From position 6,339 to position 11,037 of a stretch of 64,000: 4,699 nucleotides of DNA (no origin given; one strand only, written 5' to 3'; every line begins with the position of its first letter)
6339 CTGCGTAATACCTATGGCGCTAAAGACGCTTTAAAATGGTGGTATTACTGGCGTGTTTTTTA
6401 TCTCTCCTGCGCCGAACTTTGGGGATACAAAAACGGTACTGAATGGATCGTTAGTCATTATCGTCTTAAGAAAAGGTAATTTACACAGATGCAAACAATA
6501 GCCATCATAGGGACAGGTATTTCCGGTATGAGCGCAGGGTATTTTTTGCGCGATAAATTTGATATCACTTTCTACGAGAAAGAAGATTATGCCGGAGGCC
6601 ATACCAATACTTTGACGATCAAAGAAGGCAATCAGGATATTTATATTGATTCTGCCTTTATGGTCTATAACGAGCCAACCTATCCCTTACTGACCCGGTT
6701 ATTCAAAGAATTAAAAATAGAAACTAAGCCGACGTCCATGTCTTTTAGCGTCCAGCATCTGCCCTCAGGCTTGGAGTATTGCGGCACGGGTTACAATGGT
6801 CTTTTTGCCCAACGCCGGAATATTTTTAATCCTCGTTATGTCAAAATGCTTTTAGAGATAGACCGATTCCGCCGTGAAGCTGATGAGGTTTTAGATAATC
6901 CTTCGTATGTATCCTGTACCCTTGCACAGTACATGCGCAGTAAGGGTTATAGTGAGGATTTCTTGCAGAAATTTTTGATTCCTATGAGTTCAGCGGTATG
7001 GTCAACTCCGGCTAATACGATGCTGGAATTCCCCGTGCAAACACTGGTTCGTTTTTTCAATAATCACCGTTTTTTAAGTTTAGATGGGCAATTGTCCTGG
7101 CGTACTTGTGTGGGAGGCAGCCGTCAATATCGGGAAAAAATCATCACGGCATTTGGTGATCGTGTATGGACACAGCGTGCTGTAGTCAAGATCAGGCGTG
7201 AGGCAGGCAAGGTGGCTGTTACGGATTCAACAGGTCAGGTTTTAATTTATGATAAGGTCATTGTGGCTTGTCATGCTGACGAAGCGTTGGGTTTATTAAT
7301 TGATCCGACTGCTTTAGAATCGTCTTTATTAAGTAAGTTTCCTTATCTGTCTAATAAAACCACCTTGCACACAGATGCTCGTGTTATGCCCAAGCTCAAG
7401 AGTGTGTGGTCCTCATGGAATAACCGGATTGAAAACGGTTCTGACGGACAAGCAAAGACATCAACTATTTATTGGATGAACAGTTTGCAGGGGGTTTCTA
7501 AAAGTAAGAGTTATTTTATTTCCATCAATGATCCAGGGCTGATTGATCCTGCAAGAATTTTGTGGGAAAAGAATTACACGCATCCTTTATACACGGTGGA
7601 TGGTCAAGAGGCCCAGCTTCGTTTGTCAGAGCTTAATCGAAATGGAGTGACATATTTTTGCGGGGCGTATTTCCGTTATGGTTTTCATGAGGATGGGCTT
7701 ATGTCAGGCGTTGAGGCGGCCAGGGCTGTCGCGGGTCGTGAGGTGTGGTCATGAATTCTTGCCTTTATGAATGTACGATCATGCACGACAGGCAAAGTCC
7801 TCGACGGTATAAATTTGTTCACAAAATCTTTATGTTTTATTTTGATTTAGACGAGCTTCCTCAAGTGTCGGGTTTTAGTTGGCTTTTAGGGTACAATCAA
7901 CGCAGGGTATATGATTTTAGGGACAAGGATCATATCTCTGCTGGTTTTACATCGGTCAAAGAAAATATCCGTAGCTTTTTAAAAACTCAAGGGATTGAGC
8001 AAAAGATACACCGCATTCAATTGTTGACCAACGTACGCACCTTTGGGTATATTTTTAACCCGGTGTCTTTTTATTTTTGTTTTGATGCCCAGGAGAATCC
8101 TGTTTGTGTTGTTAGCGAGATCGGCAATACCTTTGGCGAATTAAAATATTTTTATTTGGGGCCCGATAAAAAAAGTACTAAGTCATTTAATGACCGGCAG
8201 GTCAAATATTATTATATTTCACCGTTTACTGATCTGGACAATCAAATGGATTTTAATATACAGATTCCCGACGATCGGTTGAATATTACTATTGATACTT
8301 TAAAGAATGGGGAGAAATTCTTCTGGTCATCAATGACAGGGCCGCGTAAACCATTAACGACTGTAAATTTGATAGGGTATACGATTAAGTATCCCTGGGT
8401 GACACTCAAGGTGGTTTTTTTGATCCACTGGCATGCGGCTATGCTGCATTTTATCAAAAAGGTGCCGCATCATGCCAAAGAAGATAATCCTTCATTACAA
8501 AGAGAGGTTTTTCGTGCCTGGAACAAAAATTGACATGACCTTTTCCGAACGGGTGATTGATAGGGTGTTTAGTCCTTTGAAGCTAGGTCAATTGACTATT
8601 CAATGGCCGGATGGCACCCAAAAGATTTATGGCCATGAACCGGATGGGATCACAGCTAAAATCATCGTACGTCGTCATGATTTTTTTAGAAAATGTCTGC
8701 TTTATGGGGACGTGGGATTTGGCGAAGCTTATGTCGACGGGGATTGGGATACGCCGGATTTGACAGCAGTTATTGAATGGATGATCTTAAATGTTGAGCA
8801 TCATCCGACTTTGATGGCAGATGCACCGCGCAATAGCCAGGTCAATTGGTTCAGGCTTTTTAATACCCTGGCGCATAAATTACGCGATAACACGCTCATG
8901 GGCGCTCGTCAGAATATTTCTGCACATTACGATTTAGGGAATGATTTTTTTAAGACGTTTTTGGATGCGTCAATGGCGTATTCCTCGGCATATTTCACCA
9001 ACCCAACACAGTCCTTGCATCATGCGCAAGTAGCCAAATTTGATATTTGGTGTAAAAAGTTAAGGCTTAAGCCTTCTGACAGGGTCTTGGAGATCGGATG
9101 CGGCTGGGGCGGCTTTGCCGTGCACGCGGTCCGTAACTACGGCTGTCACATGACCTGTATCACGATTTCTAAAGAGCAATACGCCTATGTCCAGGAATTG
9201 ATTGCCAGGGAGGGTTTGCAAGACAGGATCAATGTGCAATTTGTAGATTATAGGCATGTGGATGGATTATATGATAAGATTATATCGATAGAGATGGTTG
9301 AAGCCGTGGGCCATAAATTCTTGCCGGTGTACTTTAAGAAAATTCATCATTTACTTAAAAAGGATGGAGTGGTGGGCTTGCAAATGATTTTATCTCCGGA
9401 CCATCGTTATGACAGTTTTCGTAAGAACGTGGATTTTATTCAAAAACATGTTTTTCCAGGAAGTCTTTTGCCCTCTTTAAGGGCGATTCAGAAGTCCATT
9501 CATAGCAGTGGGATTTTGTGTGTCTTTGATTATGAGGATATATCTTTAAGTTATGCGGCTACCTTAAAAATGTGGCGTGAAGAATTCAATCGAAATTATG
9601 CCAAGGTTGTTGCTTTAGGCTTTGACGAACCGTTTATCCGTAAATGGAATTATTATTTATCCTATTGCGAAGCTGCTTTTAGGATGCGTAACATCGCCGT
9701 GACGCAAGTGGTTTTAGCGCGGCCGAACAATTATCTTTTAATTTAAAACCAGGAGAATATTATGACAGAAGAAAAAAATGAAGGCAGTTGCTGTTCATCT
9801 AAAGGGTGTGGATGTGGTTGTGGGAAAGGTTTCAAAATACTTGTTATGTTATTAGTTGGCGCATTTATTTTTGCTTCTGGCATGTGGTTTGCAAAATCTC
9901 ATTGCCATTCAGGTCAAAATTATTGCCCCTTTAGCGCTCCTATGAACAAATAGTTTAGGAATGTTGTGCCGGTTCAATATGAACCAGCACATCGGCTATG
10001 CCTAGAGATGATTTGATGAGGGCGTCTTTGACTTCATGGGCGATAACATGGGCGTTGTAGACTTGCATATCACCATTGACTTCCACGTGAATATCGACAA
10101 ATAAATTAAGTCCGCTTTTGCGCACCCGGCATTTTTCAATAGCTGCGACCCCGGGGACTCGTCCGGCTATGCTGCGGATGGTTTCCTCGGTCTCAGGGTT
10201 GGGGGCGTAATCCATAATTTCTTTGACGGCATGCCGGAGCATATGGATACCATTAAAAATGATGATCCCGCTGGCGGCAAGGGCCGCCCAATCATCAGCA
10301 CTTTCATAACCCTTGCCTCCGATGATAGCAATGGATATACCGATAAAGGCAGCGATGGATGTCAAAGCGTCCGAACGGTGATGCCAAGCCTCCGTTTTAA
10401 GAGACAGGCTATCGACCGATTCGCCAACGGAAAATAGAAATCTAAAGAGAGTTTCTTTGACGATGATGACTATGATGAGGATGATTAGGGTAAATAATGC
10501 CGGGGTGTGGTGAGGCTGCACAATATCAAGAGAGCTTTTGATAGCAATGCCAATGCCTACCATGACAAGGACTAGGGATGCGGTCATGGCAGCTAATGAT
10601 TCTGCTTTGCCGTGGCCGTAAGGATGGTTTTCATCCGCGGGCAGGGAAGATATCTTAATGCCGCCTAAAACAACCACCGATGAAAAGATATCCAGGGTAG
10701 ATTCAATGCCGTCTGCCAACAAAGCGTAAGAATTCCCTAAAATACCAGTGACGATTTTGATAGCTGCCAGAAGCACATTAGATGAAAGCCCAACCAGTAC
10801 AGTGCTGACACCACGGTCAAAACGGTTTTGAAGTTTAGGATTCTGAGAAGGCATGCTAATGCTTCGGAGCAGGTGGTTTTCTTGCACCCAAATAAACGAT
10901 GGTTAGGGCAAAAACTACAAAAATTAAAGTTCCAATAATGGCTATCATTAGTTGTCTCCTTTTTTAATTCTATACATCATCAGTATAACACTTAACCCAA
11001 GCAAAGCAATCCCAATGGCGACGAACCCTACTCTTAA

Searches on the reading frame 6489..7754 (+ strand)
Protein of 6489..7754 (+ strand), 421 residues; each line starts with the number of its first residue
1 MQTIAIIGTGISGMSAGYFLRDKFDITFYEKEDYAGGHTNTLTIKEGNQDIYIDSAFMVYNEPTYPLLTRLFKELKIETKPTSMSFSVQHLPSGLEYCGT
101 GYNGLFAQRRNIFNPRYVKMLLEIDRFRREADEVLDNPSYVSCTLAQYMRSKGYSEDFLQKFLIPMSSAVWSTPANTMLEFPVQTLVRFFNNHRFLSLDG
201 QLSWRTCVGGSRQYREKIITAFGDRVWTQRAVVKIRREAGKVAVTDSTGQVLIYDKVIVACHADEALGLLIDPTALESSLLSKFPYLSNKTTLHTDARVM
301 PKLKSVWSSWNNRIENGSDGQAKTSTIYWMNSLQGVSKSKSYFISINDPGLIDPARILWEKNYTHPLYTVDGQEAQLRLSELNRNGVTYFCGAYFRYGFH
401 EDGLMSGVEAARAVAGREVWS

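Call 15: find_encoding_contigs(protein=window:6489-7754:+, flank=10000, max_places=2)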
Protein window:6489-7754:+ (421 aa): 1 contig read that carries it; 1 place shown.
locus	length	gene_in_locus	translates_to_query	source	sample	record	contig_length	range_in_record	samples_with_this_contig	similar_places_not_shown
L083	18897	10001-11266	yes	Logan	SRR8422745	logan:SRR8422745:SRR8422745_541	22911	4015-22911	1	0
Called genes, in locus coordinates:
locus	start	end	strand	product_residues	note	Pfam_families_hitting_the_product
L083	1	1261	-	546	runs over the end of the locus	PF13632:Glyco_trans_2_3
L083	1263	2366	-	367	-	PF08308:PEGA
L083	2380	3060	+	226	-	PF06736:TMEM175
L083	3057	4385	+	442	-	PF02321:OEP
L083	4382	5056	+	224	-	PF25973:BSH_CzcB (weak), PF25984:BSH_YknX (weak), PF25917:BSH_RND, PF25954:Beta-barrel_RND_2 (faint)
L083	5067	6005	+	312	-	PF00005:ABC_tran, PF13304:AAA_21, PF13732:DrrA1-3_C (weak)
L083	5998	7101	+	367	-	PF12679:ABC2_membrane_2, PF12698:ABC2_membrane_3, PF01061:ABC2_membrane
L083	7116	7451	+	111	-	PF07343:DUF1475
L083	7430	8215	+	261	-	PF06966:DUF1295, PF02544:Steroid_dh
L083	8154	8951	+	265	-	PF00657:Lipase_GDSL, PF13472:Lipase_GDSL_2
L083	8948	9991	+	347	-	PF02353:CMAS, PF05175:MTS, PF03848:TehB, PF13489:Methyltransf_23, PF13847:Methyltransf_31, PF08241:Methyltransf_11, PF08242:Methyltransf_12, PF13649:Methyltransf_25, +1 more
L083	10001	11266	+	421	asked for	PF01266:DAO (faint), PF01593:Amino_oxidase, PF13450:NAD_binding_8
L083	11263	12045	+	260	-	PF07103:DUF1365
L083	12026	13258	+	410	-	PF02353:CMAS, PF13489:Methyltransf_23, PF08241:Methyltransf_11, PF08242:Methyltransf_12 (weak), PF13649:Methyltransf_25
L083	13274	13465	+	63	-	-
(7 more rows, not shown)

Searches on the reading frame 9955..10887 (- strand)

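Call 50: search_protein_families(library=pfam, proteins=[window:9955-10887:-], max_evalue=0.0001)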
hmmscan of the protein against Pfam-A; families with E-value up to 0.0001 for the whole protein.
window:9955-10887:- (310 aa): 2 families
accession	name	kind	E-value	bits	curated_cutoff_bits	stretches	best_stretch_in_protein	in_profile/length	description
PF01545.26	Cation_efflux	-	2e-43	148.9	26.6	1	31-225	2-198/198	Cation efflux family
PF16916.11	ZT_dimer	-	1.2e-21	77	26.7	1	229-306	1-77/78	Dimerisation domain of Zinc Transporter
